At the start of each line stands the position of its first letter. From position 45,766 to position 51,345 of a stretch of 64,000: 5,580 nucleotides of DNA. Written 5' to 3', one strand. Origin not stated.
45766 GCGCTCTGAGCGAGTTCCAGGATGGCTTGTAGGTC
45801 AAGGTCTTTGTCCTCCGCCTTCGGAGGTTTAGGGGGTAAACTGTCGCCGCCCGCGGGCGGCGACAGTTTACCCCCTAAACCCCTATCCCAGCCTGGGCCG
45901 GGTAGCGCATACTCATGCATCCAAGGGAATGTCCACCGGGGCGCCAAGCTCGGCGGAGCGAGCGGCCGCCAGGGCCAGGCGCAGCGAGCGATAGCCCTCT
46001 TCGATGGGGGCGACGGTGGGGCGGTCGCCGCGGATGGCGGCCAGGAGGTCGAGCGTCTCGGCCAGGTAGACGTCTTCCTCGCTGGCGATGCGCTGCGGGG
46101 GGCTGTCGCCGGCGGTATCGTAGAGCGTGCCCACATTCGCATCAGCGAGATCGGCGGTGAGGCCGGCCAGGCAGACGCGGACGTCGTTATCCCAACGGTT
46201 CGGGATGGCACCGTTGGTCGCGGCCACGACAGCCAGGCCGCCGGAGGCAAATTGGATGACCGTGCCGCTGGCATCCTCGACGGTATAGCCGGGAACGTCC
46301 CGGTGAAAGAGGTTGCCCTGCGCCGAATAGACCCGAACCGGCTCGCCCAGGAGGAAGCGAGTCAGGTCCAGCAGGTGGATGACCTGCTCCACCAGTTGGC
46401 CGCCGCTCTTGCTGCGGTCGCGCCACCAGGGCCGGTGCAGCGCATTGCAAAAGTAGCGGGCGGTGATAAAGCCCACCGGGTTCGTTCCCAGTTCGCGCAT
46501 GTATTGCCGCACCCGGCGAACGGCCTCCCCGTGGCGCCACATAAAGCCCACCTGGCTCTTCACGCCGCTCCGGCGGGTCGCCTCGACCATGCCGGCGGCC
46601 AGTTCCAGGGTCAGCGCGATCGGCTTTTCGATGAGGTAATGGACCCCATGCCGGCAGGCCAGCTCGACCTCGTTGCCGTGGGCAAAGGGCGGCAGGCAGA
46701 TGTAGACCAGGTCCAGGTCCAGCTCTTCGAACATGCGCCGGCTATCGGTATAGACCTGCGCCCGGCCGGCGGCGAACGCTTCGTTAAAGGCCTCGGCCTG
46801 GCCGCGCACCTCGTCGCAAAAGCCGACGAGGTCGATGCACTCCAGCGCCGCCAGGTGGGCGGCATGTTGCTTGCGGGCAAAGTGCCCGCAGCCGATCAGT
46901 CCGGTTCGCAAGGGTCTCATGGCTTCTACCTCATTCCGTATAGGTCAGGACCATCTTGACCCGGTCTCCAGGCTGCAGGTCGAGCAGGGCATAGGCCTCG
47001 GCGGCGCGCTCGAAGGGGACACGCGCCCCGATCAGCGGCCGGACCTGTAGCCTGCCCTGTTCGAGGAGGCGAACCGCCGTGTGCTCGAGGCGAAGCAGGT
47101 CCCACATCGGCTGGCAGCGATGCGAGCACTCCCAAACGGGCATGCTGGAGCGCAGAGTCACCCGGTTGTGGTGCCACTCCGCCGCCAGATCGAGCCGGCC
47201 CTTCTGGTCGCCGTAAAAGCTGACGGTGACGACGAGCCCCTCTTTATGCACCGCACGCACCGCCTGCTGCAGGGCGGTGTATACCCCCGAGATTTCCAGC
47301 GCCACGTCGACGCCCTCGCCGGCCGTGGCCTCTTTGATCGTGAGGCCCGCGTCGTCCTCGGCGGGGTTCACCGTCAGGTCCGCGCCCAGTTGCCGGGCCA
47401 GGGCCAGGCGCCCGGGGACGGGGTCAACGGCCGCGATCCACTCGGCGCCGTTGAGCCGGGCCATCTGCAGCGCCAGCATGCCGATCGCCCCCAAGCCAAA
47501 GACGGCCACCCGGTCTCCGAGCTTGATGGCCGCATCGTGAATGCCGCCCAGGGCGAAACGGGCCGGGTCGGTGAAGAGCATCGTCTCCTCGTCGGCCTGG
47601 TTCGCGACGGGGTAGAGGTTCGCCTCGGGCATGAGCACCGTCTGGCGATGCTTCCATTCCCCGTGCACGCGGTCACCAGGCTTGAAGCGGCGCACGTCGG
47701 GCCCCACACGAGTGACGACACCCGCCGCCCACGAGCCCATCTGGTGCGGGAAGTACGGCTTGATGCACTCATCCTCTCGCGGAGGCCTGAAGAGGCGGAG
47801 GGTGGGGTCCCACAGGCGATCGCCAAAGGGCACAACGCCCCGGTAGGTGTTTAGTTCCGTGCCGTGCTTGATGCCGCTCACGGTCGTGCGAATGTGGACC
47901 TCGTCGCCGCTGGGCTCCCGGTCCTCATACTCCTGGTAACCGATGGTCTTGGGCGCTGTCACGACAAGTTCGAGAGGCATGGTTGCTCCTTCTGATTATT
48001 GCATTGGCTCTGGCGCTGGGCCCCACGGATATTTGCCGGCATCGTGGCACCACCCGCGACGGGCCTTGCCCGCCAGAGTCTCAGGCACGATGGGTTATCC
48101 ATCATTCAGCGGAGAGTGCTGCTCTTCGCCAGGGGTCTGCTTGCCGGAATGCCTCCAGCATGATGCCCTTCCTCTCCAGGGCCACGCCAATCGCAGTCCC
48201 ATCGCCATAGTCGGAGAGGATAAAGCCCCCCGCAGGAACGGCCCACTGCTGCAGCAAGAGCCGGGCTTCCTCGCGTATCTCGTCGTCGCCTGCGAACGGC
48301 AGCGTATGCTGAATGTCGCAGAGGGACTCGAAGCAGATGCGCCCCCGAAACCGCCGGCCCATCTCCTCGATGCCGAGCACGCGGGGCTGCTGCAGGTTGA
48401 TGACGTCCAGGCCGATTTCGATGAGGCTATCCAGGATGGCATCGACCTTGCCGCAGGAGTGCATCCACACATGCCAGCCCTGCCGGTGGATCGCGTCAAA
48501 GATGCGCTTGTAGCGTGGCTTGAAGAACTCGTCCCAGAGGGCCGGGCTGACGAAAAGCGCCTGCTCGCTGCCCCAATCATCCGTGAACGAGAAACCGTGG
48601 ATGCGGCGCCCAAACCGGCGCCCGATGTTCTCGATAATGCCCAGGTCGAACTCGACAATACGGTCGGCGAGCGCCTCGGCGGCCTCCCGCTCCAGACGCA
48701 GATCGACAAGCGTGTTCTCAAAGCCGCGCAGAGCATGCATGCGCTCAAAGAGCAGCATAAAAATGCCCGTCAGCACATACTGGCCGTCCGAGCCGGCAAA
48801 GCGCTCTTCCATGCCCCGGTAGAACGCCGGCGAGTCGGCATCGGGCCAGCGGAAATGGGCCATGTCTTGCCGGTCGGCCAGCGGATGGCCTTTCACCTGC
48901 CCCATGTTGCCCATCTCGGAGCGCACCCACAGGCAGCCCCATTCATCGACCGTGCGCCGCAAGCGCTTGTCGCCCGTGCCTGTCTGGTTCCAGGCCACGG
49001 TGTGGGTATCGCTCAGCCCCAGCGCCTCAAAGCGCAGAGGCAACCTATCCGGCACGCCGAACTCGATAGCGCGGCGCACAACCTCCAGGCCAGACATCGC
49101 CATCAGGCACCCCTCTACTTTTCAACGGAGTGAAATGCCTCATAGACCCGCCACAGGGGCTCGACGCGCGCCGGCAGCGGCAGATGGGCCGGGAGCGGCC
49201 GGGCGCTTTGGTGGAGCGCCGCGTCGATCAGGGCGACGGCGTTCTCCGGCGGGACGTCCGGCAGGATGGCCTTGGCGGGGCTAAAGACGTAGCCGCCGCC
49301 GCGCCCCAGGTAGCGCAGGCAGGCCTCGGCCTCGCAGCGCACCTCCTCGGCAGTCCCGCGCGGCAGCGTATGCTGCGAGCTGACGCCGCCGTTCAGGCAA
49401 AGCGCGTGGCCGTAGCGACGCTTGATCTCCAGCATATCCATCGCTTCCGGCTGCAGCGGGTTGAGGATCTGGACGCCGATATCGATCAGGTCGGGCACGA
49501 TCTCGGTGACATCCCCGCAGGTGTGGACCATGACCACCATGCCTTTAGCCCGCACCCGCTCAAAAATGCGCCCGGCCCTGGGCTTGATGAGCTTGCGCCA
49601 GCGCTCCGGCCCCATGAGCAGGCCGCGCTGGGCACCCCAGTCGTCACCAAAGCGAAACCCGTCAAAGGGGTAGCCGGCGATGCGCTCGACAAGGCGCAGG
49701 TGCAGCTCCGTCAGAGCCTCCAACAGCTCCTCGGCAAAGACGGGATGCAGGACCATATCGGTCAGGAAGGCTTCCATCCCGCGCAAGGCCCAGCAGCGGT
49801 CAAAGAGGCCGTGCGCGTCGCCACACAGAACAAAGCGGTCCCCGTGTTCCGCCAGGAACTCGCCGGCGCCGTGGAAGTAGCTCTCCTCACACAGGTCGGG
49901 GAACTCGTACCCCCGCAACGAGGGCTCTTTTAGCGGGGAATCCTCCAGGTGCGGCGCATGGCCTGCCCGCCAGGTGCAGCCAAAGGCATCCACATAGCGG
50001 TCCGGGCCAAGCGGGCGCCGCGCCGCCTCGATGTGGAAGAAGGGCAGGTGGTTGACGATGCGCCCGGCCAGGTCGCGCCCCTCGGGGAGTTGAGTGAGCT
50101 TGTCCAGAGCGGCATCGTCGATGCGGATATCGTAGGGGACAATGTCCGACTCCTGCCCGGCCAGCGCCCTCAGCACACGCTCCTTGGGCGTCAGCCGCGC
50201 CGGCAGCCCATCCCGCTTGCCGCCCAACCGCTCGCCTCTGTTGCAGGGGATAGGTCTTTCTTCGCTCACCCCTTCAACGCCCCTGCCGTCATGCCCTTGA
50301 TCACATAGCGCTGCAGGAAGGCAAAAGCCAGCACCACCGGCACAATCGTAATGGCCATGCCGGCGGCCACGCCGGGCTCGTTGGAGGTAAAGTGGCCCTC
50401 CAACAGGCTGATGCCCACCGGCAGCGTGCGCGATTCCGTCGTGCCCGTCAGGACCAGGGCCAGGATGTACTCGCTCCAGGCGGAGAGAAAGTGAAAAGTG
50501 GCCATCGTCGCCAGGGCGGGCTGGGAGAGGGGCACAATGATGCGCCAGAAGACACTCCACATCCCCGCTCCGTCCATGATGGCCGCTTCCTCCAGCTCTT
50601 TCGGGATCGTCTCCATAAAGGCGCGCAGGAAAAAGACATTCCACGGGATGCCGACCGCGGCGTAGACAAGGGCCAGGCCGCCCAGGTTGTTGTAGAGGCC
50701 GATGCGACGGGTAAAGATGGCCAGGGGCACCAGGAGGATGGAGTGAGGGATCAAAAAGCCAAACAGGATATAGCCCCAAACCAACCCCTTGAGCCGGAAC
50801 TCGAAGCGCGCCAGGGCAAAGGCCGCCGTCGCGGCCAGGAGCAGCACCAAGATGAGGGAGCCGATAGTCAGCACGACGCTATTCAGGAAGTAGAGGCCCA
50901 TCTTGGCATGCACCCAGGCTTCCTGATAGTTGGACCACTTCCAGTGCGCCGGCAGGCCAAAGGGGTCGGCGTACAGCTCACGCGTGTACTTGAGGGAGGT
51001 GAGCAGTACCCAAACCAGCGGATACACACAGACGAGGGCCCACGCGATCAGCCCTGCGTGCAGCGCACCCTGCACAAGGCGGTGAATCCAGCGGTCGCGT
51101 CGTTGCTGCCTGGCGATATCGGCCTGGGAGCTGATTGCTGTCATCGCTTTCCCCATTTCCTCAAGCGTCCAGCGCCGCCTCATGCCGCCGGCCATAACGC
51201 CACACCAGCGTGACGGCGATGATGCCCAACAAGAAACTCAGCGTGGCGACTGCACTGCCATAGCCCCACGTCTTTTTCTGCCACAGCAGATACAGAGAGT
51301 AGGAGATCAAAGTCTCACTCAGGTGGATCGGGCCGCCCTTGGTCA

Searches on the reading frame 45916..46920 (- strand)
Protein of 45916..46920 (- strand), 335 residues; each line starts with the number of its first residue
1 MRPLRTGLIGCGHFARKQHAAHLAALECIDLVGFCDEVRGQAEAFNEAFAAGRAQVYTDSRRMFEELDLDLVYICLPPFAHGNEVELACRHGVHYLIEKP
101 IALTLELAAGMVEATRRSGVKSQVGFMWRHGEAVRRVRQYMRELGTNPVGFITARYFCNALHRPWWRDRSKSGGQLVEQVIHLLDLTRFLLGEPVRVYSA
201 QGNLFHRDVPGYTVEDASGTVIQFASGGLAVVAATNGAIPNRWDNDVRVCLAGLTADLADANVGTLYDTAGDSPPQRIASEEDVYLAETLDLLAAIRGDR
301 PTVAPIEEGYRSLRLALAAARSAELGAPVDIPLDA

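Call 6: search_protein_families(library=pfam, proteins=[window:45916-46920:-])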
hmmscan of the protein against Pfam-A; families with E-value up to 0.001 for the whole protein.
window:45916-46920:- (335 aa): 4 families
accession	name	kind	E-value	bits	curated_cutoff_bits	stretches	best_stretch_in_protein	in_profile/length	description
PF01408.29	GFO_IDH_MocA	-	4e-21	76.4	24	1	4-126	1-120/120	Oxidoreductase family, NAD-binding Rossmann fold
PF02894.22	GFO_IDH_MocA_C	-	5.7e-16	59.4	22.9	1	165-331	31-218/218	Oxidoreductase family, C-terminal alpha/beta domain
PF22725.1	GFO_IDH_MocA_C3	-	7.1e-14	52.3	27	1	149-248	16-115/124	GFO/IDH/MocA C-terminal domain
PF08635.15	ox_reductase_C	-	9.6e-05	22.5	22.5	1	130-193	2-66/142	Putative oxidoreductase C terminal domain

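Call 79: search_solved_structures(query=window:45916-46920:-, max_evalue=0.00001)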
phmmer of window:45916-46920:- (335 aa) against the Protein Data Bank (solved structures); distinct sequences matched with E-value up to 0.00001: 55.
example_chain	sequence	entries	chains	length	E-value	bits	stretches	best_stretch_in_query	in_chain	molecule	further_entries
7xr9_A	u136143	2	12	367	6.8e-19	71.4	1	2-207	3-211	DgpA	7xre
9m3d_B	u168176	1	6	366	1.2e-18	70.6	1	1-192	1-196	DgpA1 from W974-1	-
3ezy_A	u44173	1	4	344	4.2e-18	68.8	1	4-325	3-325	Dehydrogenase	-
7wzd_A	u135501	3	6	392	1e-17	67.5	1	23-200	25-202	4,5-dihydroxyphthalate dehydrogenase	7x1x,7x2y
4h3v_A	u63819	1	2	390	2e-17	66.6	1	41-213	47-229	Oxidoreductase domain protein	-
3moi_A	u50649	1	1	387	4.2e-17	65.5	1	5-201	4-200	Probable dehydrogenase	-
5a02_A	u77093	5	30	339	6e-16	61.7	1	4-329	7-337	ALDOSE-ALDOSE OXIDOREDUCTASE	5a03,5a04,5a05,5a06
3db2_A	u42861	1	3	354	2.4e-15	59.8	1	3-254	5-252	putative NADPH-dependent oxidoreductase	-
1evj_A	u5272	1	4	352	4.1e-15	59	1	8-330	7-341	GLUCOSE-FRUCTOSE OXIDOREDUCTASE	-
3cea_A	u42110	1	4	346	5.7e-15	58.5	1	2-333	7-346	Myo-inositol 2-dehydrogenase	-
4hkt_A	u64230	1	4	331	1.1e-14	57.6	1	4-323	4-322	Inositol 2-dehydrogenase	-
1ofg_A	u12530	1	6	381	1.2e-14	57.5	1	55-330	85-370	GLUCOSE-FRUCTOSE OXIDOREDUCTASE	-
1ryd_A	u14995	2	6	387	1.3e-14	57.4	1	55-330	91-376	glucose-fructose oxidoreductase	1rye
1h6a_A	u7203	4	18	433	1.8e-14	56.9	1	55-330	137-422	PRECURSOR FORM OF GLUCOSE-FRUCTOSE OXIDOREDUCTASE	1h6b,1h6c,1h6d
3m2t_A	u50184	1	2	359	7.9e-14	54.8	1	4-200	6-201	Probable dehydrogenase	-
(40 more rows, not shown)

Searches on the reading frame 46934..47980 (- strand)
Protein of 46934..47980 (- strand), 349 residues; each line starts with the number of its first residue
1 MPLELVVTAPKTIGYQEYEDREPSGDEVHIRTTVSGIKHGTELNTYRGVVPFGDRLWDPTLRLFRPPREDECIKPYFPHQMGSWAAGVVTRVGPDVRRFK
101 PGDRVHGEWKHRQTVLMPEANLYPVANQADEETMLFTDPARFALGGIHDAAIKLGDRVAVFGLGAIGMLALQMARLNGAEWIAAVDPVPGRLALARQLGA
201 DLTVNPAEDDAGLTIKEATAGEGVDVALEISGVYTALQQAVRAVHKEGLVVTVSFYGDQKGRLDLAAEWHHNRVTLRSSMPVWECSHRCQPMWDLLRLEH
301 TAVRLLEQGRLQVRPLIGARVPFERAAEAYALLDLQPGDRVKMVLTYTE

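Call 6: search_protein_families(library=pfam, proteins=[window:46934-47980:-])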
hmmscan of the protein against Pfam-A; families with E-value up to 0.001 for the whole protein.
window:46934-47980:- (349 aa): 4 families
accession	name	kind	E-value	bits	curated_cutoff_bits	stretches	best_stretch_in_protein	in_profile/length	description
PF00107.32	ADH_zinc_N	-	6e-23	81.7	31.8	1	165-295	1-126/129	Zinc-binding dehydrogenase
PF13602.12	ADH_zinc_N_2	-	1.2e-07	33.2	27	1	198-333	1-123/134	Zinc-binding dehydrogenase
PF08240.17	ADH_N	-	7.5e-06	26.6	23.5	1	73-109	28-64/104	Alcohol dehydrogenase GroES-like domain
PF16912.11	Glu_dehyd_C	-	3.8e-05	23.7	34.9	1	157-266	33-142/211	Glucose dehydrogenase C-terminus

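Call 80: search_solved_structures(query=window:46934-47980:-, max_evalue=1e-10)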
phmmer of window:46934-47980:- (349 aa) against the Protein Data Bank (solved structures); distinct sequences matched with E-value up to 1e-10: 51.
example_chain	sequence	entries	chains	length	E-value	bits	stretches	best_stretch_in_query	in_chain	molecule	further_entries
2dfv_A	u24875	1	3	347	1.8e-19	73.5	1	117-335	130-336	Probable L-threonine 3-dehydrogenase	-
2d8a_A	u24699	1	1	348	1.9e-19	73.5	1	117-335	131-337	Probable L-threonine 3-dehydrogenase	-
5vm2_A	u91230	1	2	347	2.4e-19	73.1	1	115-253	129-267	Alcohol dehydrogenase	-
5tnx_A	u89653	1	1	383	1.3e-18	70.7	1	147-252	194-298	Alcohol dehydrogenase zinc-binding domain protein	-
6ie0_A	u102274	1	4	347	1.8e-18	70.3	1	115-256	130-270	(R,R)-butanediol dehydrogenase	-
2dq4_A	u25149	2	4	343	3.8e-17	65.9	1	115-345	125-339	L-threonine 3-dehydrogenase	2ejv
4oh1_A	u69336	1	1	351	7.9e-17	64.8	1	120-259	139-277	L-iditol 2-dehydrogenase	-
6sch_A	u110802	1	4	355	8.6e-16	61.4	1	103-270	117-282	NADP-dependent isopropanol dehydrogenase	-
3gfb_A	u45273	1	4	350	1.3e-15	60.8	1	154-333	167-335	L-threonine 3-dehydrogenase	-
3fpl_A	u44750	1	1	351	2.5e-15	59.9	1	103-260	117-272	NADP-dependent alcohol dehydrogenase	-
2eih_A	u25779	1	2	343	3.1e-15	59.6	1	102-334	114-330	Alcohol dehydrogenase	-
6dkh_A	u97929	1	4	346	3.2e-15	59.6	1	120-257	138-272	L-idonate 5-dehydrogenase (NAD(P)(+))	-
3qe3_A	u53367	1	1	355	3.9e-15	59.3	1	135-331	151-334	Sorbitol dehydrogenase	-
1e3e_A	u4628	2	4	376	7.6e-15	58.3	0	113-242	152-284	ALCOHOL DEHYDROGENASE, CLASS II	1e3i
1e3l_A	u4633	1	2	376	7.7e-15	58.3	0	113-242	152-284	ALCOHOL DEHYDROGENASE, CLASS II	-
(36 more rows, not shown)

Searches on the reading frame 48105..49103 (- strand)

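Call 6: search_protein_families(library=pfam, proteins=[window:48105-49103:-])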
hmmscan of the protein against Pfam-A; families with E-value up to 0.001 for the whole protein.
window:48105-49103:- (333 aa): 1 family
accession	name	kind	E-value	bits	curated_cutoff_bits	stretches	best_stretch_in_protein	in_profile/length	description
PF01208.23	URO-D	-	6.3e-10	39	23.9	1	122-320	154-344/346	Uroporphyrinogen decarboxylase (URO-D)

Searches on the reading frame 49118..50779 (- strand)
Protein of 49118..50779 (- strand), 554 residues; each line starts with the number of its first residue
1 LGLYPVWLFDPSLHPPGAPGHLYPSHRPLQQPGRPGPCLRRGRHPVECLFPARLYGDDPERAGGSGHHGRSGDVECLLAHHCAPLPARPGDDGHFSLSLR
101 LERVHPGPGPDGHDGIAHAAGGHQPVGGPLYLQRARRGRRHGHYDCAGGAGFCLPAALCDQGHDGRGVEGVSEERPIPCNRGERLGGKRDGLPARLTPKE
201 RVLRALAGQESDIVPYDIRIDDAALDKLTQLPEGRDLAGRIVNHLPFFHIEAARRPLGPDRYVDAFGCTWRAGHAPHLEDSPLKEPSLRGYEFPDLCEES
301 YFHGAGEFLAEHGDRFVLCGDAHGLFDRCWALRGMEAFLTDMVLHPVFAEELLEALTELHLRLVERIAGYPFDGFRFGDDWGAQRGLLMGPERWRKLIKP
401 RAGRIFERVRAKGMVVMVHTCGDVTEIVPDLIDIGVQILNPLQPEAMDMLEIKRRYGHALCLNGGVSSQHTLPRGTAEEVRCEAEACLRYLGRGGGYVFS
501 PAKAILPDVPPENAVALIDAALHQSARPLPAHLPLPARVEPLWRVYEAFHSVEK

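Call 6: search_protein_families(library=pfam, proteins=[window:49118-50779:-])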
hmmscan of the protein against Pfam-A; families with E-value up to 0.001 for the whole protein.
window:49118-50779:- (554 aa): 1 family
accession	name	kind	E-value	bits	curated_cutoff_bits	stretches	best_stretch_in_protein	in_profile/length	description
PF01208.23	URO-D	-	4.3e-24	85.6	23.9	1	264-521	79-343/346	Uroporphyrinogen decarboxylase (URO-D)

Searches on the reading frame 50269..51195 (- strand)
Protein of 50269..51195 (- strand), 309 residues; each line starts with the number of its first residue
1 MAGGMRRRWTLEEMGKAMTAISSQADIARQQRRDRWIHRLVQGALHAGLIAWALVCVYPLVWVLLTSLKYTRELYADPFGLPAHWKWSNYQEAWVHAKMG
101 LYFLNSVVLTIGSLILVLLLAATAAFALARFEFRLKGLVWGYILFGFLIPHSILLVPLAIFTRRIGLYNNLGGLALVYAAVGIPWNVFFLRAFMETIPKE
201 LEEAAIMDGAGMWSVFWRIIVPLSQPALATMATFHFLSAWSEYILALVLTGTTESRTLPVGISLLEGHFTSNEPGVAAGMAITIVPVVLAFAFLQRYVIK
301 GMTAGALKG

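Call 40: search_protein_families(library=pfam, proteins=[window:50269-51195:-], max_evalue=0.00001)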
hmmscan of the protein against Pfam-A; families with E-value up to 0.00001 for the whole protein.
window:50269-51195:- (309 aa): 1 family
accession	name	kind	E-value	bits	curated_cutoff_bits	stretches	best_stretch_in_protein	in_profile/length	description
PF00528.27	BPD_transp_1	-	2.8e-18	66.8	26.4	1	123-302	7-182/184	Binding-protein-dependent transport system inner membrane component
